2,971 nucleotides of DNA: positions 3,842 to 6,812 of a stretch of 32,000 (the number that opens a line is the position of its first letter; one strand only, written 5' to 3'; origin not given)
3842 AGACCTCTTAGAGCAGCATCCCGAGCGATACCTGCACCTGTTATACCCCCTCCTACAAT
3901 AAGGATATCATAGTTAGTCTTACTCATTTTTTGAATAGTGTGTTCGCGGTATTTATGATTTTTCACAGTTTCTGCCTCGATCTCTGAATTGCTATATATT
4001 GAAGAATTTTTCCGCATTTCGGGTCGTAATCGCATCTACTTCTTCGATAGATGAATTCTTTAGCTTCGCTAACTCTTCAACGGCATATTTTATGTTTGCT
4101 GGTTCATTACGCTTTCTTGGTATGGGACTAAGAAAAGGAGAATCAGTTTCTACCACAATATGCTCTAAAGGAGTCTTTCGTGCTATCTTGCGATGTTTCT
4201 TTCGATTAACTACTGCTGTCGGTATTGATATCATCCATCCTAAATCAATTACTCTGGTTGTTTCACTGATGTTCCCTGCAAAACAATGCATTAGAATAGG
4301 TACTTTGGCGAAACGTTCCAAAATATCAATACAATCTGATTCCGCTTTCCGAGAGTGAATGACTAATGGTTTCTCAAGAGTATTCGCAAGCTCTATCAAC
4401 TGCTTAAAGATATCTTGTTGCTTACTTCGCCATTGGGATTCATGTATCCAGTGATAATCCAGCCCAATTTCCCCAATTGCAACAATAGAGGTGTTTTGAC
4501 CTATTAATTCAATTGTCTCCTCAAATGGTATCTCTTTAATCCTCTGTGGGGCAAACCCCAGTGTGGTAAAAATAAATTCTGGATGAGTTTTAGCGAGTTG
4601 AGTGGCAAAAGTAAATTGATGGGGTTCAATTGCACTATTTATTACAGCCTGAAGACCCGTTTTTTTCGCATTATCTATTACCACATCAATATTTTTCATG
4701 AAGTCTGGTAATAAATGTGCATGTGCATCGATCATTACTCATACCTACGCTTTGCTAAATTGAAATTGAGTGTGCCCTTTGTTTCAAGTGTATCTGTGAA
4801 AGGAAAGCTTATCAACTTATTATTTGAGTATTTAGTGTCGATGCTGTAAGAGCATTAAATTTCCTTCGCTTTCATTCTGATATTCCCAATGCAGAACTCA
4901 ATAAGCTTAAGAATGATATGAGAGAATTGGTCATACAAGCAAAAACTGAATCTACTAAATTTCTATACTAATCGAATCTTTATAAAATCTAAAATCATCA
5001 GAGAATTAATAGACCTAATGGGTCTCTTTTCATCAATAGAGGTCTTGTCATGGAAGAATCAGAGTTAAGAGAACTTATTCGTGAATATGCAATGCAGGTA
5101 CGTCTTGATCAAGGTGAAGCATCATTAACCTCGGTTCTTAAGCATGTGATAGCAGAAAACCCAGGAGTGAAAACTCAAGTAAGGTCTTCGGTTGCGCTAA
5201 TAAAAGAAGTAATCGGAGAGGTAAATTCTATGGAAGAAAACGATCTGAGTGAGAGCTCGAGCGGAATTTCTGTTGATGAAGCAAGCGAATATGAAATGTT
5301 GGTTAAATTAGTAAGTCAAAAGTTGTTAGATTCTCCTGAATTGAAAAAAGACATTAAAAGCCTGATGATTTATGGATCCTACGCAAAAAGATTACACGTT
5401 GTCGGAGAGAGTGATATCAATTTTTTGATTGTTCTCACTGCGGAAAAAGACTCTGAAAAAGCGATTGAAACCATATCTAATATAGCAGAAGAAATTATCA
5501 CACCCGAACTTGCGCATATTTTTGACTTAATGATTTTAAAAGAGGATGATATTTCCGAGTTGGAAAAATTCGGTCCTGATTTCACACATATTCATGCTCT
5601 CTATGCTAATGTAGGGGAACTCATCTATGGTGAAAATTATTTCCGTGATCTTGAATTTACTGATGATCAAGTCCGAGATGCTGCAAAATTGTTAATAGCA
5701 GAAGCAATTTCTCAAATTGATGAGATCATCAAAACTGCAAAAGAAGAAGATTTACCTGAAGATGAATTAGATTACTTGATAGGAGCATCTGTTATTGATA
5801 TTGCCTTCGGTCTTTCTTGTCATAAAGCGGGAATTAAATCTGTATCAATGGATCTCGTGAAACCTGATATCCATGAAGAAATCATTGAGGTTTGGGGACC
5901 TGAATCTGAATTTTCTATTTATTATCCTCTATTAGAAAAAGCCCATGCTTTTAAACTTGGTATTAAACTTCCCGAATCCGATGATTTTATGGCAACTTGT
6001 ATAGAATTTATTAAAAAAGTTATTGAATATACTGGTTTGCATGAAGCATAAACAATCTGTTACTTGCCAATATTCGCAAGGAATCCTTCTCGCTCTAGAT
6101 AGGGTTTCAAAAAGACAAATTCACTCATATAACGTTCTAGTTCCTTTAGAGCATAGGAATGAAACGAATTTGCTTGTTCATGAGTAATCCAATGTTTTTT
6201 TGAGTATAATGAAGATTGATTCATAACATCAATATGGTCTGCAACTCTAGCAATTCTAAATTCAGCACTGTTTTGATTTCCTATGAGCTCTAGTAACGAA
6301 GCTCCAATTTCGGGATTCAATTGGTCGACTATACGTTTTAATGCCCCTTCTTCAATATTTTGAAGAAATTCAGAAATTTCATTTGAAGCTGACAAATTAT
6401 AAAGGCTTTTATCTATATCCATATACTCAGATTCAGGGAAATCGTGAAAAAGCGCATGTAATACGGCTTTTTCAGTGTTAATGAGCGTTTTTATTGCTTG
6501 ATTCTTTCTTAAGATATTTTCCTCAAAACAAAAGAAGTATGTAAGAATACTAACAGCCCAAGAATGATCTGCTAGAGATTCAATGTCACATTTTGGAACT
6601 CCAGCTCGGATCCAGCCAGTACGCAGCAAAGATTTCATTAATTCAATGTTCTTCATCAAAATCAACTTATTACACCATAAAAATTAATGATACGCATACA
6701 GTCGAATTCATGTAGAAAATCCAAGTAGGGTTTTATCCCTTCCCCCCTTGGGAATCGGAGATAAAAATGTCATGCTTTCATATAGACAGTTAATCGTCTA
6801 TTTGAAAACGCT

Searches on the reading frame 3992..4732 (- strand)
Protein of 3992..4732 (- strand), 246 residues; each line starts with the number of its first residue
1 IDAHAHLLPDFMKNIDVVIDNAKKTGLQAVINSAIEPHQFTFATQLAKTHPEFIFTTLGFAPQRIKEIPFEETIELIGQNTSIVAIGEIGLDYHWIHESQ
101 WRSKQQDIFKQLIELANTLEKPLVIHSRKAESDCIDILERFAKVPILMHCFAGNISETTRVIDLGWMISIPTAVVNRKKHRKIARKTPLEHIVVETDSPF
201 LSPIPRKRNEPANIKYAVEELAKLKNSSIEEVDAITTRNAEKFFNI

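Call 79: search_protein_families(library=padloc, proteins=[window:3992-4732:-], max_evalue=0.01)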
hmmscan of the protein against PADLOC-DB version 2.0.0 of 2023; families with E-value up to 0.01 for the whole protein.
window:3992-4732:- (246 aa): 1 family
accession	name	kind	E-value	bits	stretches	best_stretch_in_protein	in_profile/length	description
PDLC02215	QatD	-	3.4e-32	109.9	1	1-242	7-245/250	-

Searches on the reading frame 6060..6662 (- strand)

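Call 79: search_protein_families(library=padloc, proteins=[window:6060-6662:-], max_evalue=0.01)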
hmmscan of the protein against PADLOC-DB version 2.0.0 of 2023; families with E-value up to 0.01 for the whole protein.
window:6060-6662:- (200 aa): 0 families

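Call 89: search_protein_families(library=ncbifam, proteins=[window:6060-6662:-], max_evalue=0.001)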
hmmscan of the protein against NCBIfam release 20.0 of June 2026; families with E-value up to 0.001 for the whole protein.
window:6060-6662:- (200 aa): 1 family
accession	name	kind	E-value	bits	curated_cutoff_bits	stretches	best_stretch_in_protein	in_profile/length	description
NF003009.0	PRK03826.1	equivalog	3.7e-07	30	122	1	26-144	26-139/197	5'-deoxynucleotidase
